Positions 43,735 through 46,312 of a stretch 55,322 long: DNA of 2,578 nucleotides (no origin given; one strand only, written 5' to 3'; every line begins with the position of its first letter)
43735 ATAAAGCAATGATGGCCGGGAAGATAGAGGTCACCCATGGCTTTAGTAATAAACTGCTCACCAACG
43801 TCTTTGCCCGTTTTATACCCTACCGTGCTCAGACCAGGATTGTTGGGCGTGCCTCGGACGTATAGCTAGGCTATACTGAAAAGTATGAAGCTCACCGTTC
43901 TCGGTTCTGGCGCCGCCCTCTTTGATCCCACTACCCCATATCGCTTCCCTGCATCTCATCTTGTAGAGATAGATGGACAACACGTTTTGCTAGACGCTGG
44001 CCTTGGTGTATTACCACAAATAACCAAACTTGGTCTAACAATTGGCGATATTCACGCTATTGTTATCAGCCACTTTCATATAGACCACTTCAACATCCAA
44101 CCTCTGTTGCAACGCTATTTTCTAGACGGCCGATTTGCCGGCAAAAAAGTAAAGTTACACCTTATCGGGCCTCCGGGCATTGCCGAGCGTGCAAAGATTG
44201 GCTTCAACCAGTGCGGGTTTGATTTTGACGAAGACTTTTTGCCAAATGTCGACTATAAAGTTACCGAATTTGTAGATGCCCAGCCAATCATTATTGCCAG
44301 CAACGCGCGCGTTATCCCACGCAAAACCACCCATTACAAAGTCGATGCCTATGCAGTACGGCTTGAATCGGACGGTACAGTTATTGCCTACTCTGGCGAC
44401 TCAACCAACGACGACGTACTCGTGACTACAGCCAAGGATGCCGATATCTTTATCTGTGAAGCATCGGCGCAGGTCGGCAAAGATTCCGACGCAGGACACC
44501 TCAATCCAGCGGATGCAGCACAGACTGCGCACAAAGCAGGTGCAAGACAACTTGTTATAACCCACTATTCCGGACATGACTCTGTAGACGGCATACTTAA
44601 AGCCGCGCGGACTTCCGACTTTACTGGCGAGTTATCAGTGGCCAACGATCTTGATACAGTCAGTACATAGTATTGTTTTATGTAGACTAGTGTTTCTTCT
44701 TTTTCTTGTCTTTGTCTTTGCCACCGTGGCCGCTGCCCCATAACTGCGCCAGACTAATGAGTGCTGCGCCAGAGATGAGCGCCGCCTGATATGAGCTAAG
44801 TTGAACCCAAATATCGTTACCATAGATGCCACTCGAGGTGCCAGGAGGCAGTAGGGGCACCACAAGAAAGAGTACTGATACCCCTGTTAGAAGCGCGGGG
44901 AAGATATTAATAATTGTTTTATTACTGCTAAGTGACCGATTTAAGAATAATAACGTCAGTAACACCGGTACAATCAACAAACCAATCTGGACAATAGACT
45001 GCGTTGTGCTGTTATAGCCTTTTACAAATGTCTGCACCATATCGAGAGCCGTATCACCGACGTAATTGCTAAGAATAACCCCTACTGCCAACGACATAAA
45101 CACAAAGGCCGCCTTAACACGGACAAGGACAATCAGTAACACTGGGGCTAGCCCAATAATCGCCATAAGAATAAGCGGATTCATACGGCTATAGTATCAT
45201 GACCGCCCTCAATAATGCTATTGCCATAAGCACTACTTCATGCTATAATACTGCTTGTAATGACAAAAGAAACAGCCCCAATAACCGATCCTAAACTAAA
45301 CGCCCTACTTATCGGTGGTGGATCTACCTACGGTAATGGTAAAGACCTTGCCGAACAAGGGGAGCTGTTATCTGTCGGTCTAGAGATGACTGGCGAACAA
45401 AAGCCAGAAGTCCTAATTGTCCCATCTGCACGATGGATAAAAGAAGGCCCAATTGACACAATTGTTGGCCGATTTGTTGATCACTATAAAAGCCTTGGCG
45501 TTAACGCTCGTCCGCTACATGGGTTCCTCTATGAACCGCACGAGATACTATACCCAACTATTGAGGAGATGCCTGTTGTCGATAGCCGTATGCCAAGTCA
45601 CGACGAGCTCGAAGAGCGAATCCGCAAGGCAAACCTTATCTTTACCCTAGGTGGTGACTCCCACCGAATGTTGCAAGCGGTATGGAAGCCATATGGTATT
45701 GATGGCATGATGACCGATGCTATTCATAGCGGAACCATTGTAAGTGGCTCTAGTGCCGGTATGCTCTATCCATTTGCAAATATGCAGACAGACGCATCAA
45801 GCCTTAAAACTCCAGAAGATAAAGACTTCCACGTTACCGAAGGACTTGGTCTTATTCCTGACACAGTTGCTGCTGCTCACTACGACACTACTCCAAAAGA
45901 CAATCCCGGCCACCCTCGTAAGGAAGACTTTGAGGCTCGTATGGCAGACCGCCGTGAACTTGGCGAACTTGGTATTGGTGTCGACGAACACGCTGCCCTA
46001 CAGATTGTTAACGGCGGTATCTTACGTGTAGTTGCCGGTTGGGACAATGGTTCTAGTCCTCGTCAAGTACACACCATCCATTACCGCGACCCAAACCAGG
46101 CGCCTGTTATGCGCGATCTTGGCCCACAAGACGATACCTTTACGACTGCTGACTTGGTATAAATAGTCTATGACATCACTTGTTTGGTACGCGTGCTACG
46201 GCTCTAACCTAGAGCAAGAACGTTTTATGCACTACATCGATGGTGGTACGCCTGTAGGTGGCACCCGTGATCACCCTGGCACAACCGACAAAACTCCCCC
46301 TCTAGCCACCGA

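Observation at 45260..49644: Compact peptide-ligase/peptidase module: S51 peptidase, GGCT-like protein, two tandem ATP-grasp ligases and a membrane micro-ORF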

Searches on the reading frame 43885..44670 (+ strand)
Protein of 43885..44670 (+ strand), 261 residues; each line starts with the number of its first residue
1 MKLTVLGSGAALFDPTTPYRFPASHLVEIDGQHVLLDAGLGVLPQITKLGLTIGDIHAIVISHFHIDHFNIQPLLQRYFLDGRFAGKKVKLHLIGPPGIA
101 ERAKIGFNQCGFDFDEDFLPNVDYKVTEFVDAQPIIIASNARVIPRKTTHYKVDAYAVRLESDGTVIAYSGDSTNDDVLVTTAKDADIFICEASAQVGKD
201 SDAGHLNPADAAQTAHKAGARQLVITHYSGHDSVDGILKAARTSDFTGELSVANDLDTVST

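Call 3: search_protein_families(library=pfam, proteins=[window:43885-44670:+], max_evalue=0.01)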
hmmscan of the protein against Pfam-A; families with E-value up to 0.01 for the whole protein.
window:43885-44670:+ (261 aa): 4 families
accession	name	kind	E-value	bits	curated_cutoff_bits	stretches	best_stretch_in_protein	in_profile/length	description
PF12706.13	Lactamase_B_2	-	6.2e-18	65.6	27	1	34-228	3-200/200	Beta-lactamase superfamily domain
PF00753.33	Lactamase_B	-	4.1e-07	30.6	22.7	1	23-69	7-57/196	Metallo-beta-lactamase superfamily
PF23023.1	Anti-Pycsar_Apyc1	-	0.0012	18.8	50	1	22-69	20-67/250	Anti-Pycsar protein Apyc1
PF13483.12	Lactamase_B_3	-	0.0041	17.5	24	0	23-112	8-80/160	Beta-lactamase superfamily domain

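Call 4: search_protein_families(library=ncbifam, proteins=[window:43885-44670:+], max_evalue=0.01)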
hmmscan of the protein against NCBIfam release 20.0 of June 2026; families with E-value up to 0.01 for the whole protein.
window:43885-44670:+ (261 aa): 19 families
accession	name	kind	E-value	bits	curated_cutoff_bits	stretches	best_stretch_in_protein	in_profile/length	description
NF041851.1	cyc_nuc_deg_phdiest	equivalog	4.1e-33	114.8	400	1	1-254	1-246/253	cyclic nucleotide-degrading phosphodiesterase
TIGR02651.1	RNase_Z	equivalog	2.2e-29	102.5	292.95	2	2-110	1-103/302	ribonuclease Z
NF000801.0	PRK00055.1-3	equivalog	3.6e-27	95.2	252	2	1-104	2-99/307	ribonuclease Z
NF000805.0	PRK00055.2-3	equivalog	6e-18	65.1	416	2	153-260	189-299/307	ribonuclease Z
NF000806.0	PRK00055.2-4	equivalog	8.7e-18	64.5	363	1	2-259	3-274/280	ribonuclease Z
NF041257.1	GntH_guanitoxin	equivalog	1.2e-17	63.9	333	2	1-102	13-112/374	guanitoxin biosynthesis MBL fold metallo-hydrolase GntH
NF000800.0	PRK00055.1-1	equivalog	3.3e-11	42.8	398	2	162-239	202-282/305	ribonuclease Z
NF002558.0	PRK02126.1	subfamily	1.9e-10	40.3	315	2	31-127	27-114/345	ribonuclease Z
NF000804.0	PRK00055.2-1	equivalog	1.3e-09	37.6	402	1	162-231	198-270/306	ribonuclease Z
TIGR03307.1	PhnP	equivalog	4.3e-07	29.6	272.25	1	19-238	34-229/249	phosphonate metabolism protein PhnP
TIGR02649.1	true_RNase_BN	exception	6.7e-07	28.6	563.7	0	34-104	34-101/304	ribonuclease BN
NF033105.1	bla_subclass_B3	equivalog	2.8e-05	23.5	240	1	23-69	24-75/257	subclass B3 metallo-beta-lactamase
TIGR03675.1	arCOG00543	equivalog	6.6e-05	21.3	580.2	1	24-82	190-255/631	beta-CASP ribonuclease aCPSF1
NF038231.1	MBL_Geo_Pelo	equivalog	0.00023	20.9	360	1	20-229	32-224/250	GPMC system MBL fold metallohydrolase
NF002553.0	PRK02113.1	equivalog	0.0006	19.3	386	1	19-70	32-81/252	MBL fold metallo-hydrolase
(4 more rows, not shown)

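Call 70: search_protein_families(library=padloc, proteins=[window:43885-44670:+], max_evalue=0.01)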
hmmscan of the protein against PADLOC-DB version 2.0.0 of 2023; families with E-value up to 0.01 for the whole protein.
window:43885-44670:+ (261 aa): 0 families

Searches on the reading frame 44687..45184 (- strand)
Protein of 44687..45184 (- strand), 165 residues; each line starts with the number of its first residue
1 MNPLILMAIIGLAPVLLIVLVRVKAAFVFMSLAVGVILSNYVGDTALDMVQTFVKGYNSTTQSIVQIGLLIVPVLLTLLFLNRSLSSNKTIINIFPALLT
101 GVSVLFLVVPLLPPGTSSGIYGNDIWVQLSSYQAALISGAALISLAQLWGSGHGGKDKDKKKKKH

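Call 3: search_protein_families(library=pfam, proteins=[window:44687-45184:-], max_evalue=0.01)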
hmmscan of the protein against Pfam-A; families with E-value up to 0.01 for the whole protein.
window:44687-45184:- (165 aa): 0 families

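Call 4: search_protein_families(library=ncbifam, proteins=[window:44687-45184:-], max_evalue=0.01)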
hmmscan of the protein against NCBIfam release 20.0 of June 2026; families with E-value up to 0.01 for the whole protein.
window:44687-45184:- (165 aa): 0 families

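Call 11: search_protein_families(library=pfam, proteins=[window:44687-45184:-], max_evalue=10)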
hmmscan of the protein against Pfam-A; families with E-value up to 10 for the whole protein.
window:44687-45184:- (165 aa): 2 families
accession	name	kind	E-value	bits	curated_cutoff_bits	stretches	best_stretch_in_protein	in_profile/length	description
PF03124.20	EXS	-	1.8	8.2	25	1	20-111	4-95/330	EXS family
PF20226.3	DUF6585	-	8.6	6.1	27.7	1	59-111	24-76/249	Family of unknown function (DUF6585)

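Call 70: search_protein_families(library=padloc, proteins=[window:44687-45184:-], max_evalue=0.01)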
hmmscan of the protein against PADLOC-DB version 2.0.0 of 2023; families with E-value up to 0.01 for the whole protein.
window:44687-45184:- (165 aa): 0 families

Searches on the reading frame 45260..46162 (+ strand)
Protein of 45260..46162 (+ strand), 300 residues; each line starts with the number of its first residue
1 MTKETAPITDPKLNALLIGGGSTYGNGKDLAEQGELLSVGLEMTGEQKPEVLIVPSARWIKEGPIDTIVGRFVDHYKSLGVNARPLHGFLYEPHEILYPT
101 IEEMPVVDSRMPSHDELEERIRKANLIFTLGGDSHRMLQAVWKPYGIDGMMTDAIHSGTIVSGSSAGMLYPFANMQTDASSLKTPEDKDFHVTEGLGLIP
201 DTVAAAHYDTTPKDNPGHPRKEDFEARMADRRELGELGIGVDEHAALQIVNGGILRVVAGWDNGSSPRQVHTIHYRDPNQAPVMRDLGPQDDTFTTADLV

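Call 3: search_protein_families(library=pfam, proteins=[window:45260-46162:+], max_evalue=0.01)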
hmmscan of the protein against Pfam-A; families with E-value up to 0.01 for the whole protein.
window:45260-46162:+ (300 aa): 1 family
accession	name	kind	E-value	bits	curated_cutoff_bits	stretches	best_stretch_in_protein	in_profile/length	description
PF03575.23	Peptidase_S51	-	4.2e-20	72.7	23.9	1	106-254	65-203/206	Peptidase family S51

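Call 4: search_protein_families(library=ncbifam, proteins=[window:45260-46162:+], max_evalue=0.01)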
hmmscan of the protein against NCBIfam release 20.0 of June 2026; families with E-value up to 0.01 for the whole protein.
window:45260-46162:+ (300 aa): 2 families
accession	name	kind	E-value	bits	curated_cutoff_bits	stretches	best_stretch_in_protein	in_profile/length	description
TIGR02069.1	cyanophycinase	equivalog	3e-13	49.8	126.6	1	27-258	7-207/250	cyanophycinase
NF003642.0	PRK05282.1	equivalog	8e-05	22.2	156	1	113-225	69-176/233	dipeptidase PepE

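Call 10: search_solved_structures(query=window:45260-46162:+, max_evalue=0.1, show_alignments=2)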
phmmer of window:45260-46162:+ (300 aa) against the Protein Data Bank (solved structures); distinct sequences matched with E-value up to 0.1: 4.
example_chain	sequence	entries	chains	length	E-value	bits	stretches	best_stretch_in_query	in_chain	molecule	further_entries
7uqv_A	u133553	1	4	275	0.0011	21.6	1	112-258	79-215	Cyanophycinase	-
3l4e_A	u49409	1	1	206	0.0012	21.5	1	104-212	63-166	Uncharacterized peptidase Lmo0363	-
3en0_A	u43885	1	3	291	0.0083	18.7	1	101-258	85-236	Cyanophycinase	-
7uqw_A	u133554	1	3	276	0.022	17.3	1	101-258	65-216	Cyanophycinase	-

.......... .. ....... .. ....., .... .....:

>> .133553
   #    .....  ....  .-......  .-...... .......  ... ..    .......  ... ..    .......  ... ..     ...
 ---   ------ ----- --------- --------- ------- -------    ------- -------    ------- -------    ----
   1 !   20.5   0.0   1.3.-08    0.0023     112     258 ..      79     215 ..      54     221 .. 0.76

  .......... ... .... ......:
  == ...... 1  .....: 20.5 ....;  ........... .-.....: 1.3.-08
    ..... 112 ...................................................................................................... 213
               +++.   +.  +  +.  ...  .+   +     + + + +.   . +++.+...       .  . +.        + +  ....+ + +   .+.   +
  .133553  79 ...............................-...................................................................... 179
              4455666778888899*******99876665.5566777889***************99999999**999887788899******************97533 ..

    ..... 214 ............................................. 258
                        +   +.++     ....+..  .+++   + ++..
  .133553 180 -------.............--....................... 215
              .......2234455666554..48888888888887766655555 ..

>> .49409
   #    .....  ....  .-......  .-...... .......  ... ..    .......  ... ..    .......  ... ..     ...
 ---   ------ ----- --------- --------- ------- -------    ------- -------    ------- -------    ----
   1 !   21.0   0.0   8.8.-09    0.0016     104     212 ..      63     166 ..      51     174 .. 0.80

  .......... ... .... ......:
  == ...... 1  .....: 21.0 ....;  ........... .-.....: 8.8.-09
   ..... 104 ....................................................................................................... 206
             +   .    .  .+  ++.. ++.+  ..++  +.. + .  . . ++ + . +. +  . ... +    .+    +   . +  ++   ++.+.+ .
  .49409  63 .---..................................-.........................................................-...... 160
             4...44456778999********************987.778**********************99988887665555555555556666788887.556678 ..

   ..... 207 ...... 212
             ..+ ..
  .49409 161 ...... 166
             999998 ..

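Call 70: search_protein_families(library=padloc, proteins=[window:45260-46162:+], max_evalue=0.01)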
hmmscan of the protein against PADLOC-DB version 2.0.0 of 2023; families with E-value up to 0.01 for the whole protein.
window:45260-46162:+ (300 aa): 0 families

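Call 89: search_solved_structures(query=A7, max_evalue=0.01)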
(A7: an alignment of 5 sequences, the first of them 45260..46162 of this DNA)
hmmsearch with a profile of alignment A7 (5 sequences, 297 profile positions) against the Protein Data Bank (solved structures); distinct sequences matched with E-value up to 0.01: 6.
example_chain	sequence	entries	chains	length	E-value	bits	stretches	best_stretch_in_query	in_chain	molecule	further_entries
7uqv_A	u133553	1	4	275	7.6e-11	45.2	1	97-258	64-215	Cyanophycinase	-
3l4e_A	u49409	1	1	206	2.4e-07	33.7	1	113-252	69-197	Uncharacterized peptidase Lmo0363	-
6nqc_A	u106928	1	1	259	0.0007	22.3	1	112-258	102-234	Cyanophycinase-like exopeptidase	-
1fy2_A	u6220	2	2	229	0.00094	21.9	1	106-253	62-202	ASPARTYL DIPEPTIDASE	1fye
6a4r_A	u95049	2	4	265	0.0014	21.4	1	107-253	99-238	Peptidase E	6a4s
3en0_A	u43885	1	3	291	0.002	20.8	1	122-253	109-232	Cyanophycinase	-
